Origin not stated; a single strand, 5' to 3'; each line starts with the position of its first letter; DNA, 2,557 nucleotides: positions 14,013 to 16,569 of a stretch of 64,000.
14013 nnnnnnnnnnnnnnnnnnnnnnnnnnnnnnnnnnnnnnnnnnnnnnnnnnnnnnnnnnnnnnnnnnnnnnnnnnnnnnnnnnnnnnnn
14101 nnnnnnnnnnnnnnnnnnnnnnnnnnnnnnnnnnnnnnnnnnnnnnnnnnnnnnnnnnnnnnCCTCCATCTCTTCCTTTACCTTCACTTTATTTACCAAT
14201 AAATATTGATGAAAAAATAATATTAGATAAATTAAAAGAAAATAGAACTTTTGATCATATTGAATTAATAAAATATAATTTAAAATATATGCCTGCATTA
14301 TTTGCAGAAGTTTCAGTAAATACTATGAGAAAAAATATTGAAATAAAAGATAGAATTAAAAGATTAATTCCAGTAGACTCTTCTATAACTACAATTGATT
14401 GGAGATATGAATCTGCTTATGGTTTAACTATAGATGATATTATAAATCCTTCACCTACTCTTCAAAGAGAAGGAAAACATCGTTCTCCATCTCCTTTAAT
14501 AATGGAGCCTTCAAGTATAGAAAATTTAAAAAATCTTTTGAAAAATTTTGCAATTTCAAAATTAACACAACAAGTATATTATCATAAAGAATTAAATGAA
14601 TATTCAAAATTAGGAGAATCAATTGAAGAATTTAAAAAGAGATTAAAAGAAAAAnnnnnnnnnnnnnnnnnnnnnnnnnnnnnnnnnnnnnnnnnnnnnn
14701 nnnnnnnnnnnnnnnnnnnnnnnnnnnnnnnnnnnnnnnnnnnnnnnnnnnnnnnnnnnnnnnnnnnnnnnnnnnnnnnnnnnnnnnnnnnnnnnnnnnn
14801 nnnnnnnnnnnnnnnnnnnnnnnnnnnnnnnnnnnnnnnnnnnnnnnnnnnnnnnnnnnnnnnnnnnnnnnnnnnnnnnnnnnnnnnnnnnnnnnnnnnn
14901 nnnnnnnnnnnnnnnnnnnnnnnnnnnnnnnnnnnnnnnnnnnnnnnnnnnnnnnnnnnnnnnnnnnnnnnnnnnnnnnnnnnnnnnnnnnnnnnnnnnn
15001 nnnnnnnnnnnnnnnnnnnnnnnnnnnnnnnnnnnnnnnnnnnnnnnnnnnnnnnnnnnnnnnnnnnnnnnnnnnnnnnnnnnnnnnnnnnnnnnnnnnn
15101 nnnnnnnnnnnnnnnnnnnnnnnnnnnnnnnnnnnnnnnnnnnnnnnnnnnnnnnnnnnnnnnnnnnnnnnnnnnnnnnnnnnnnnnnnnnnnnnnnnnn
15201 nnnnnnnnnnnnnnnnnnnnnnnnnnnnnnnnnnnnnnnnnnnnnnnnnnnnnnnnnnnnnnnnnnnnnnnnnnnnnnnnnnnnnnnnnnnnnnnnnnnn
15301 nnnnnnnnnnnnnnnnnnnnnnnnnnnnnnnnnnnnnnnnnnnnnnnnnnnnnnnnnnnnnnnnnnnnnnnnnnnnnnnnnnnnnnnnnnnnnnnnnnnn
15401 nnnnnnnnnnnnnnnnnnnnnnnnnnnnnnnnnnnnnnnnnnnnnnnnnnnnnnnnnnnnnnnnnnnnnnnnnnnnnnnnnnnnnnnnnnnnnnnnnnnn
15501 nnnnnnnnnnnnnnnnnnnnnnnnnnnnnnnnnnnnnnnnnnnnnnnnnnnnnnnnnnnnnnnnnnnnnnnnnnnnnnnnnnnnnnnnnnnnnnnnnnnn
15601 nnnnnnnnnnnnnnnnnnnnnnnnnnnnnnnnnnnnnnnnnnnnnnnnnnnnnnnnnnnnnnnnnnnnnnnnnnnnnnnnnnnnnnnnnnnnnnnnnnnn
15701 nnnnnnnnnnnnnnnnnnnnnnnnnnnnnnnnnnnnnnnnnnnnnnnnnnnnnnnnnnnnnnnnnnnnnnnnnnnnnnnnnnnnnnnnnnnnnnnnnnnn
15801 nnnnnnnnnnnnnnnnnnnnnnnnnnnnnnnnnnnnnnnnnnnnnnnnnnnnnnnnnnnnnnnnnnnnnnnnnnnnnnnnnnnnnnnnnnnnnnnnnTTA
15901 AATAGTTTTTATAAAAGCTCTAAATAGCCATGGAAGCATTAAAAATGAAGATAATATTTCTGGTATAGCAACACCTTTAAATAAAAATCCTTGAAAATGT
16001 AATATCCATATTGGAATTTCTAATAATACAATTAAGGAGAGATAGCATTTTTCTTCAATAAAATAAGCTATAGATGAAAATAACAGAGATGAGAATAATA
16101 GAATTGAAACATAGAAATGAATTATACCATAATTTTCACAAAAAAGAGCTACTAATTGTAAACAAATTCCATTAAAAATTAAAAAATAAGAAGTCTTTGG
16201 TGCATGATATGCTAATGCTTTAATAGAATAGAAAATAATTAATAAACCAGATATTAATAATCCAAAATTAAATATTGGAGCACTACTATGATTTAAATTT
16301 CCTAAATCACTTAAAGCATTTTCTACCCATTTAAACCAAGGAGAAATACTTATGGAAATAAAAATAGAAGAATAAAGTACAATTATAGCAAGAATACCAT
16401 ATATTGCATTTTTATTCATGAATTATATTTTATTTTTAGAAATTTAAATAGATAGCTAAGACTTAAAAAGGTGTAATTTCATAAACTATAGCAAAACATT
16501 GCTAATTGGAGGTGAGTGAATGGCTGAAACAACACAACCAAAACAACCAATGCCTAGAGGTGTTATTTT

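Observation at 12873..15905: Giant HerA/DUF87-like ATPase fused to a coiled coil and a tandem zinc-knuckle array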

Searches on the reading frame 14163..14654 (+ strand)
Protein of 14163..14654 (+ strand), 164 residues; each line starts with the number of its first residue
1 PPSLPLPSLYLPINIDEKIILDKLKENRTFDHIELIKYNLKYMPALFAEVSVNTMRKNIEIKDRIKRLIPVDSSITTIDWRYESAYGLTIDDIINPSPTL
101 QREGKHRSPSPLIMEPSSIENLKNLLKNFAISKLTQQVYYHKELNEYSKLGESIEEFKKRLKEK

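Call 87: search_solved_structures(query=A3, max_evalue=10)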
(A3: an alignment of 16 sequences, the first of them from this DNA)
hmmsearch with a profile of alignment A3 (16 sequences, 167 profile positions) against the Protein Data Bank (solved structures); distinct sequences matched with E-value up to 10: 2.
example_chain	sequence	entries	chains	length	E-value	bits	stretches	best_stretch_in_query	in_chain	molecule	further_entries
1uw4_A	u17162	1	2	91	0.79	12.8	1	15-78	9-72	UPF3X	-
8ool_A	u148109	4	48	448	1.4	12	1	37-90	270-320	Glutamine synthetase from Methanothermococcus thermolithotrophicus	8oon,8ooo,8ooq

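Call 88: search_protein_families(library=pfam, alignment_id=A3, max_evalue=1)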
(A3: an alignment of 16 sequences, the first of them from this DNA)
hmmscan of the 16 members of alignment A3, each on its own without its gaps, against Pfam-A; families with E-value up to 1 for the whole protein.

A. member 1, seq(164 aa): 0 families

B. families by the number of members that match (of 16 scanned): 3 families
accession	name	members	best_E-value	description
PF07769.19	PsiF_repeat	1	0.065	psiF repeat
PF21832.1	DUF6892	1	0.099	Family of unknown function (DUF6892)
PF24950.1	Fn3_Dep-1_6th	1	0.23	Dep-1 sixth Fn3-like domain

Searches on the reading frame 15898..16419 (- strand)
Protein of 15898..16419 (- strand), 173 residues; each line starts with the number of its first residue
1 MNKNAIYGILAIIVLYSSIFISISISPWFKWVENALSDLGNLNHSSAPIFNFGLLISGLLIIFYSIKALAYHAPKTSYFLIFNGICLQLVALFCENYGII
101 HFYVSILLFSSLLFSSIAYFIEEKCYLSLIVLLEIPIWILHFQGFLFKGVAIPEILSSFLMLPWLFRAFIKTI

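Call 30: search_protein_families(library=pfam, proteins=[window:15898-16419:-], max_evalue=0.0001)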
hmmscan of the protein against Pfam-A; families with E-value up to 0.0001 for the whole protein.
window:15898-16419:- (173 aa): 1 family
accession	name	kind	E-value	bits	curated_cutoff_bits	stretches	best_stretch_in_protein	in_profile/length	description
PF06197.19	DUF998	-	2.4e-13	50.6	30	1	9-166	1-179/184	Protein of unknown function (DUF998)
